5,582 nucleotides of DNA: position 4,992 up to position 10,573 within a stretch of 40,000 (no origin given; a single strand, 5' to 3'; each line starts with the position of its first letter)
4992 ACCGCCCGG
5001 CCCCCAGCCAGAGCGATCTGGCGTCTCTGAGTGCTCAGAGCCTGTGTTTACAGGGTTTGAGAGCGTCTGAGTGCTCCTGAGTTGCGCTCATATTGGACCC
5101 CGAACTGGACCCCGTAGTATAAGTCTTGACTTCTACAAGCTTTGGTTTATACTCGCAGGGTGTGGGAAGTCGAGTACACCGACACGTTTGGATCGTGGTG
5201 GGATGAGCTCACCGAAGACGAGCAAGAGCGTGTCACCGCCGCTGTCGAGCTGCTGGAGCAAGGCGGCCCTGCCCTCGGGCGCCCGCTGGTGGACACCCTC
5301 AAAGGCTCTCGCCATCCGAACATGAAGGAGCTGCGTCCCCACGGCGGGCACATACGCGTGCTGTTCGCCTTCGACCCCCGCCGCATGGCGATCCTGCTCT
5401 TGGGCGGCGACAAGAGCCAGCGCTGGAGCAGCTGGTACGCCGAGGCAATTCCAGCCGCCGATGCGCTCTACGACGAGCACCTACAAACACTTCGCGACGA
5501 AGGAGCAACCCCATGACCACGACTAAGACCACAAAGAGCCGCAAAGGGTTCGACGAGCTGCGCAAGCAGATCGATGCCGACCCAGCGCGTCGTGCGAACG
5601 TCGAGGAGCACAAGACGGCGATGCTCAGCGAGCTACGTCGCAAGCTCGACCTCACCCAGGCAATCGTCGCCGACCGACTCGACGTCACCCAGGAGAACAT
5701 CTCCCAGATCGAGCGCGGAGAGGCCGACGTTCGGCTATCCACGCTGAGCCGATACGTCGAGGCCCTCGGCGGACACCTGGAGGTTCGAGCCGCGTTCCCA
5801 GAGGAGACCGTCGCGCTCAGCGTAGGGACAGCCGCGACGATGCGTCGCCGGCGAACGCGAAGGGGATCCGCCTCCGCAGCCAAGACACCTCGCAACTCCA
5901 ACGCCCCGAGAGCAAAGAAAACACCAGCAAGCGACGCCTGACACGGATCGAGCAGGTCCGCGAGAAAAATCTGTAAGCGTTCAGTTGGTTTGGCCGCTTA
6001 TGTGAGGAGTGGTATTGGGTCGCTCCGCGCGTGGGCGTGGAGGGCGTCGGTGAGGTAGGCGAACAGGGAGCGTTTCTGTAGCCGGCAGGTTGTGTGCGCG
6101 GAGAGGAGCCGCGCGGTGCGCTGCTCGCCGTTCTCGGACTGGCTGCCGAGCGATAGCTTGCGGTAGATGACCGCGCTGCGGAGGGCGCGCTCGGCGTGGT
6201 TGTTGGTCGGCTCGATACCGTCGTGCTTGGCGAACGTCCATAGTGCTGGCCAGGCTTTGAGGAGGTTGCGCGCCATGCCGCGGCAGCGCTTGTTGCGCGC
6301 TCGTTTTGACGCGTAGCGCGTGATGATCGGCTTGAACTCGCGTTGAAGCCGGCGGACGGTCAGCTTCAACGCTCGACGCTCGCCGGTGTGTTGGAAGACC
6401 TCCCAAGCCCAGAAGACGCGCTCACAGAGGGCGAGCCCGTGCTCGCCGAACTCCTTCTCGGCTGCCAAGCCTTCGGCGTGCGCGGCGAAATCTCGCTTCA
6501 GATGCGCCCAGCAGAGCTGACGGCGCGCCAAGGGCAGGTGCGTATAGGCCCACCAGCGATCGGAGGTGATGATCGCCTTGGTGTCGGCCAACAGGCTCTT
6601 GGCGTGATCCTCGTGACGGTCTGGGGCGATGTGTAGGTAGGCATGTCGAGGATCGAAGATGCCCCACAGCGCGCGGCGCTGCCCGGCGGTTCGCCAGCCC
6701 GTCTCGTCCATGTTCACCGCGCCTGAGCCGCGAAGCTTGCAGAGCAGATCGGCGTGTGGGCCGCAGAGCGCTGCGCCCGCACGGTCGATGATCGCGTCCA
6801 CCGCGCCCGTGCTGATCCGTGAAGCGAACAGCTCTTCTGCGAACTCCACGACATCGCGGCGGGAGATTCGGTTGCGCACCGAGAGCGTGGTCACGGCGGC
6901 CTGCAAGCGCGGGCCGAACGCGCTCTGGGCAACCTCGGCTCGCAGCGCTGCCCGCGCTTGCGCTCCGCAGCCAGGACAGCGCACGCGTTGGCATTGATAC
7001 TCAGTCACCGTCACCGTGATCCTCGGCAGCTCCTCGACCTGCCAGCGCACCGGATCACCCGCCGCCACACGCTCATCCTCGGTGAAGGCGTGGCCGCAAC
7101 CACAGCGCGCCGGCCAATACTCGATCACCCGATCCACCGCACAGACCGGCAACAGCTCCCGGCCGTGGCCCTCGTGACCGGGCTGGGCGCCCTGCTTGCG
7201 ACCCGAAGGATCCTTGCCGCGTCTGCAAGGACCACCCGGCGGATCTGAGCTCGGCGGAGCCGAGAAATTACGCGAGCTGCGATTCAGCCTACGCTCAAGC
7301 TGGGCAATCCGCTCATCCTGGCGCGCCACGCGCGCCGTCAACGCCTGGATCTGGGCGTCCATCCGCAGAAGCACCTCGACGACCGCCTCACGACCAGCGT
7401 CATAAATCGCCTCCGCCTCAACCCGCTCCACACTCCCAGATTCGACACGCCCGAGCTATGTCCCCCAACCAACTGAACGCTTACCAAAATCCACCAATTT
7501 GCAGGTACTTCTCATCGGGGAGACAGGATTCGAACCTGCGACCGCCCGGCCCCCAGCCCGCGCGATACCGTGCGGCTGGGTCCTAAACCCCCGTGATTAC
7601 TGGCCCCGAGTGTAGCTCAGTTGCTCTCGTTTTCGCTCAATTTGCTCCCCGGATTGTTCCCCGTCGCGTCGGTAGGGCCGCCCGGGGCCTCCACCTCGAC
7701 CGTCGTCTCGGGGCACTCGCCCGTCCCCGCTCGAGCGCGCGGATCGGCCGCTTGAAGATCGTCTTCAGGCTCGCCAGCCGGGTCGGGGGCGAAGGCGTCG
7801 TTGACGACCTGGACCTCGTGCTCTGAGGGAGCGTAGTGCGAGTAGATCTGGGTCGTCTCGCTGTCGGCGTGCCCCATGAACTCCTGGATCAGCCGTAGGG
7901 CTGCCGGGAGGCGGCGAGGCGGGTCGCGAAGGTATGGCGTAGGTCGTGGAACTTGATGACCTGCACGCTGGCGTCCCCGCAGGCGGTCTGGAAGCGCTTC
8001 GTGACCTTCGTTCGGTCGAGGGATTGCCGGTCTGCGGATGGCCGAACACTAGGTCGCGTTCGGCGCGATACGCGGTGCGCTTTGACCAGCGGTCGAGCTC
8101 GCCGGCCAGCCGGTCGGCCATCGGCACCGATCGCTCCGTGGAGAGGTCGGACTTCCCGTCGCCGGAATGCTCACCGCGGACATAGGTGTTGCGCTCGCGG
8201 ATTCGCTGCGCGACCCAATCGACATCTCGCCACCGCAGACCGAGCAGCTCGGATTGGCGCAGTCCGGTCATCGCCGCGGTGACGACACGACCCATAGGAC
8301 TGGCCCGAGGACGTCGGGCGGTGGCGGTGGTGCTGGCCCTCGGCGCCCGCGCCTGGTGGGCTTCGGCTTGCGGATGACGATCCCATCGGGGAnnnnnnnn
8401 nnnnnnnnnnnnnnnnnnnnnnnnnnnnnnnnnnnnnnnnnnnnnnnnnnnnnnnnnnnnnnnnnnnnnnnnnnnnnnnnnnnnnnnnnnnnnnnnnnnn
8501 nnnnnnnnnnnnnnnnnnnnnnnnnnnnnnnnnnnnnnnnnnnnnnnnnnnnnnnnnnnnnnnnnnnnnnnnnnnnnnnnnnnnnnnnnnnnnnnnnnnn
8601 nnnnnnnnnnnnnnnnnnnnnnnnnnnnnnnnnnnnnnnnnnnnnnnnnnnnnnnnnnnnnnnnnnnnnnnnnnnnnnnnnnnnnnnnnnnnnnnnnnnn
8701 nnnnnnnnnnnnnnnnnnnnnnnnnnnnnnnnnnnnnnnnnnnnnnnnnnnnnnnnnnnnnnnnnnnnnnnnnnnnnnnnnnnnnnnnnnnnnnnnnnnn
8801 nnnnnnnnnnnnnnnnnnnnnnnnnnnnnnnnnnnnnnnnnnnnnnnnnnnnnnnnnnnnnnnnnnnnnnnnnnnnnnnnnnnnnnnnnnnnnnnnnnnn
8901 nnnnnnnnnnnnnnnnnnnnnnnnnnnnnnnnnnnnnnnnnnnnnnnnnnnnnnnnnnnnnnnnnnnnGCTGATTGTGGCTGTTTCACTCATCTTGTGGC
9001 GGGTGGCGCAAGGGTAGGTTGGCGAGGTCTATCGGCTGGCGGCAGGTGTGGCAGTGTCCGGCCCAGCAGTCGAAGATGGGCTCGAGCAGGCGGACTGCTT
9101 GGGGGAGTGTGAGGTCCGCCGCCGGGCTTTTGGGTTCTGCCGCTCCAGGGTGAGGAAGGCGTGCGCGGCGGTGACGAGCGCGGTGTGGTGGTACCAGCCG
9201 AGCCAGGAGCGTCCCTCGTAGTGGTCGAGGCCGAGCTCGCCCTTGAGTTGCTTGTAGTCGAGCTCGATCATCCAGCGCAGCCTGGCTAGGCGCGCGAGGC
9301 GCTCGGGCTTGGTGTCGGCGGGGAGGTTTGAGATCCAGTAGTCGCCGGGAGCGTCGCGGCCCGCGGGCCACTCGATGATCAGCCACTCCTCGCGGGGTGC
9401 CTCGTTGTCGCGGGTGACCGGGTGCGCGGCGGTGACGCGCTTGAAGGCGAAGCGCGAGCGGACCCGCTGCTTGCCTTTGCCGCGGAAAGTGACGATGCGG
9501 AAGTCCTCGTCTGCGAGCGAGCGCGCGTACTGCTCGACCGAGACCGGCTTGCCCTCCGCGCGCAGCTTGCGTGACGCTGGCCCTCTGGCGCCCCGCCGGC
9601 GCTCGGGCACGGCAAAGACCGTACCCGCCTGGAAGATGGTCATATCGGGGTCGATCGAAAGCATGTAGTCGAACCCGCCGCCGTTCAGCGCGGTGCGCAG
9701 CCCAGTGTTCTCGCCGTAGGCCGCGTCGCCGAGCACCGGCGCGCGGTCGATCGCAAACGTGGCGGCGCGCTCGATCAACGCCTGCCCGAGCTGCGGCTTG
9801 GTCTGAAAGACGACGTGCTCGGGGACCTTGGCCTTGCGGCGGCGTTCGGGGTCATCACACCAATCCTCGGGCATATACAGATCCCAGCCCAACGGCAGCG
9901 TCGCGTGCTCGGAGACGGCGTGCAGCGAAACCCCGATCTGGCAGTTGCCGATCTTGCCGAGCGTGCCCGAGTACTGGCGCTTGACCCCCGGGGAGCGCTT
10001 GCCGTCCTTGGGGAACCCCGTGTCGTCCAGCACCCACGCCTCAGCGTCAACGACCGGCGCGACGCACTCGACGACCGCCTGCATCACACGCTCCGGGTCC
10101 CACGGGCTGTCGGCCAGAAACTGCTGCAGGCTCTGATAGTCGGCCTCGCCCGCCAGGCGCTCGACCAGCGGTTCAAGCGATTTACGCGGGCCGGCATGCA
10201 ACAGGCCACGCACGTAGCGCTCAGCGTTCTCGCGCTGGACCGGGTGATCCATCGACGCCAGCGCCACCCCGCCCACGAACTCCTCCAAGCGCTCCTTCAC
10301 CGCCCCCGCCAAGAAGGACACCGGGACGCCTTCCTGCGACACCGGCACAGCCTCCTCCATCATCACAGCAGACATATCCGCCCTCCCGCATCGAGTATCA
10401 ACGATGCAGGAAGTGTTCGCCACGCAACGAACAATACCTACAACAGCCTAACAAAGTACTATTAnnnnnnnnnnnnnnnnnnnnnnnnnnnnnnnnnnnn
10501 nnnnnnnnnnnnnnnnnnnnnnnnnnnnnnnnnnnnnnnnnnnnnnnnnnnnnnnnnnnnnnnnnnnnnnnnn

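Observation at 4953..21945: Tandem integration scars at tRNA-Pro(GGG): two orphan 3'-half tRNA copies in direct orientation with the intact gene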

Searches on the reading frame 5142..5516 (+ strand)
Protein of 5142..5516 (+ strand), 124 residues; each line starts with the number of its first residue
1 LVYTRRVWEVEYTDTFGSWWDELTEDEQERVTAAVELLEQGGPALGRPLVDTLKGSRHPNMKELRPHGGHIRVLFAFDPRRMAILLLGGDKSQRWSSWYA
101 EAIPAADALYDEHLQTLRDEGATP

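Call 7: search_protein_families(library=pfam, proteins=[window:5142-5516:+], max_evalue=0.01)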
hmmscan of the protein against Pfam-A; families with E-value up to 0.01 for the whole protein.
window:5142-5516:+ (124 aa): 1 family
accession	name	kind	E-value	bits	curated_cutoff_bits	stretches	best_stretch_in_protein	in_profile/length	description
PF05973.20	Gp49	-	1.1e-20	73.9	23.9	1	19-110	2-89/90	Phage derived protein Gp49-like (DUF891)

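Call 39: search_protein_families(library=ncbifam, proteins=[window:5142-5516:+], max_evalue=0.001)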
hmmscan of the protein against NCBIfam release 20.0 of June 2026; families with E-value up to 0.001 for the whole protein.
window:5142-5516:+ (124 aa): 1 family
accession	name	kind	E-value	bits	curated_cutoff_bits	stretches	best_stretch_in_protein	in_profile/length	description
TIGR02683.1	upstrm_HI1419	hypoth_equivalog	1.9e-05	25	62.85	1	9-94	2-81/95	type II toxin-antitoxin system RelE/ParE family toxin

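Call 59: search_protein_families(library=padloc, proteins=[window:5142-5516:+], max_evalue=0.001)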
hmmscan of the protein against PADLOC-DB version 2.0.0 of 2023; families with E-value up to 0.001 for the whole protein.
window:5142-5516:+ (124 aa): 1 family
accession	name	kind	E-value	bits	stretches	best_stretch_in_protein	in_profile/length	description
PDLC03894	NsnC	-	1.3e-13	49.2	1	12-112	191-291/294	-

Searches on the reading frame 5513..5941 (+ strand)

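Call 7: search_protein_families(library=pfam, proteins=[window:5513-5941:+], max_evalue=0.01)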
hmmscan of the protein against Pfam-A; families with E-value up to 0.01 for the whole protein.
window:5513-5941:+ (142 aa): 6 families
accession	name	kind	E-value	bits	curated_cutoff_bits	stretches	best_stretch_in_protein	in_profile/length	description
PF01381.28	HTH_3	-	2e-10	41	23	1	39-90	2-53/55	Helix-turn-helix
PF13560.12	HTH_31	-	3.9e-08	33.9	27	1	37-94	5-63/64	Helix-turn-helix domain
PF12844.13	HTH_19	-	3.2e-05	24.2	30.2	1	37-86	3-52/64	Helix-turn-helix domain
PF13744.12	HTH_37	-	4.1e-05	23.8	27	1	37-93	22-79/80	Helix-turn-helix domain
PF04545.22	Sigma70_r4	-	4.8e-05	23.2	24.1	1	41-68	15-42/50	Sigma-70, region 4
PF13443.12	HTH_26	-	0.0068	17.1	22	0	38-86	2-51/63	Cro/C1-type HTH DNA-binding domain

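Call 39: search_protein_families(library=ncbifam, proteins=[window:5513-5941:+], max_evalue=0.001)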
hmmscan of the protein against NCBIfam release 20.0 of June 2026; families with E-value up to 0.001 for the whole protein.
window:5513-5941:+ (142 aa): 5 families
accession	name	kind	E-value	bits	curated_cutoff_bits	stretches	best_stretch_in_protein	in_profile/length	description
TIGR03070.1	couple_hipB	subfamily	2.2e-10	40.3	71.65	1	37-89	6-58/58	type II toxin-antitoxin system Y4mF family antitoxin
TIGR02612.1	mob_myst_A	hypoth_equivalog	1.6e-06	28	122.6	1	28-108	20-101/150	mobile mystery protein A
TIGR03830.1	CxxCG_CxxCG_HTH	subfamily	6.7e-05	22.7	61.8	1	27-73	59-105/127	type II TA system antitoxin MqsA family protein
NF041951.1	phage_RstR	subfamily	0.00024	21.3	80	1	37-85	6-54/108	RstR family transcriptional repressor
NF047542.1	telomere_Tap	equivalog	0.00032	19.6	600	1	38-134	22-116/695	telomere-associated protein Tap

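Call 59: search_protein_families(library=padloc, proteins=[window:5513-5941:+], max_evalue=0.001)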
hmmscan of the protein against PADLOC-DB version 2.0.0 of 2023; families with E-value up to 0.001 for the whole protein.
window:5513-5941:+ (142 aa): 5 families
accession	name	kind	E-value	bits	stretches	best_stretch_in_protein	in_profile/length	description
PDLC02926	HTH_VI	-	5.7e-10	37.3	1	37-86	5-54/92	-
PDLC03665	Control_protein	-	1.1e-05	23.6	1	38-86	13-62/77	control protein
PDLC04142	capH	-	0.00026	20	1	38-108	11-70/103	capH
PDLC03952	RmrA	-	0.00031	17.7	1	34-86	23-75/395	-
PDLC03666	Control_protein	-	0.00094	17.6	0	34-86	7-59/77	control protein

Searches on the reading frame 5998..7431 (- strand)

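Call 7: search_protein_families(library=pfam, proteins=[window:5998-7431:-], max_evalue=0.01)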
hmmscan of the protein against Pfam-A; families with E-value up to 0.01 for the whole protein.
window:5998-7431:- (477 aa): 3 families
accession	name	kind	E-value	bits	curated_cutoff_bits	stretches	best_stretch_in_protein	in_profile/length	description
PF03050.20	DDE_Tnp_IS66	-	1.4e-31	110.4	23.1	1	171-437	3-283/284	Transposase IS66 family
PF20042.4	DUF6444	-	2.6e-15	57.2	27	1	25-92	15-85/85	Family of unknown function (DUF6444)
PF13005.12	zf-IS66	-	0.0032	18.3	27.3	1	109-156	3-46/46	zinc-finger binding domain of transposase IS66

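Call 39: search_protein_families(library=ncbifam, proteins=[window:5998-7431:-], max_evalue=0.001)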
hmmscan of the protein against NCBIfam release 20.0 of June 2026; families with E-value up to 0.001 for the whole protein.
window:5998-7431:- (477 aa): 2 families
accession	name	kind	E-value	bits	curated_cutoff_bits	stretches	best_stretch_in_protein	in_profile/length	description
NF033517.1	transpos_IS66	equivalog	4.2e-76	256.5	180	1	83-466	1-386/387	IS66 family transposase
NF033550.5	transpos_ISL3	equivalog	0.00021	20.5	180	1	119-298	20-192/370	ISL3 family transposase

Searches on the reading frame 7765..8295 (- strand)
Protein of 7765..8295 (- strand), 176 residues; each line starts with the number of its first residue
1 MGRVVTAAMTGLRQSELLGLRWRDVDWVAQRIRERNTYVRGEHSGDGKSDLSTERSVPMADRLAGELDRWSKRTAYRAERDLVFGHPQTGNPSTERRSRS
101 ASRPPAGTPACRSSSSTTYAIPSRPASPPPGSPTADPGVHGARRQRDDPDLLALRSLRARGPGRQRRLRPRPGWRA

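Call 7: search_protein_families(library=pfam, proteins=[window:7765-8295:-], max_evalue=0.01)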
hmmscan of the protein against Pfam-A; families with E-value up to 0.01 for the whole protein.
window:7765-8295:- (176 aa): 1 family
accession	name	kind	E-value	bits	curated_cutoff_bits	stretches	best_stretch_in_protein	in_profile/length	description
PF00589.27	Phage_integrase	-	1.2e-06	28.8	27.1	1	8-92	32-104/172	Phage integrase family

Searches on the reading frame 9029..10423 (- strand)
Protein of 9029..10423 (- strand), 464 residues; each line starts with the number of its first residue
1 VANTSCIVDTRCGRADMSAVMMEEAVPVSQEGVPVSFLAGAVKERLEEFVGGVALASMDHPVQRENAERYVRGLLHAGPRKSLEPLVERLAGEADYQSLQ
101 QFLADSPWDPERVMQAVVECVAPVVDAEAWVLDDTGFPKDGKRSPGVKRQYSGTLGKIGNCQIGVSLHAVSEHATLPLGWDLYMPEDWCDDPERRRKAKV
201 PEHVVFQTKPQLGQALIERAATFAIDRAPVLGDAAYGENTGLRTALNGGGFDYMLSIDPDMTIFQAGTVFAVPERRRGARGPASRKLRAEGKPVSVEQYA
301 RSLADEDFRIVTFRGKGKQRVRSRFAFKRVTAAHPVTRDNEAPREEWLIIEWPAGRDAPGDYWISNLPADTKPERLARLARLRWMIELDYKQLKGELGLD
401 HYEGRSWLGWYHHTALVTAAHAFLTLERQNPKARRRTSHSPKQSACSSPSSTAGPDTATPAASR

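Call 7: search_protein_families(library=pfam, proteins=[window:9029-10423:-], max_evalue=0.01)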
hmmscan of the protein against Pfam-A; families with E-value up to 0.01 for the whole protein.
window:9029-10423:- (464 aa): 2 families
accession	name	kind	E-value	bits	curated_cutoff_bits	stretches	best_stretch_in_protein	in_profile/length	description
PF13546.12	DDE_5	-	7.4e-65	219.6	27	1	57-319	5-271/272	DDE superfamily endonuclease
PF01609.27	DDE_Tnp_1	-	6.2e-07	29.8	23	1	222-416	75-193/200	Transposase DDE domain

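Call 39: search_protein_families(library=ncbifam, proteins=[window:9029-10423:-], max_evalue=0.001)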
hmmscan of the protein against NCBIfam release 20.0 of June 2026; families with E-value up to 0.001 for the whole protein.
window:9029-10423:- (464 aa): 5 families
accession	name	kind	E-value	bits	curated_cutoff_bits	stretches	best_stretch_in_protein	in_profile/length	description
NF033540.2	transpos_IS701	equivalog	1.2e-118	396.5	150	1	46-428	1-363/363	IS701 family transposase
NF049999.1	transpos_IS701_3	equivalog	7e-14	51.5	170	1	89-426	46-359/412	IS701 family transposase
NF049921.1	transpos_IS701_2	equivalog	2.5e-07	30.4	250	0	69-256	4-173/318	IS701 family transposase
NF033592.1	transpos_IS4_1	equivalog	2.9e-06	26.6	115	1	362-406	265-310/332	IS4 family transposase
NF049925.1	transpos_IS4_4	equivalog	1.2e-05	24.3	250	1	375-435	317-378/449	IS4 family transposase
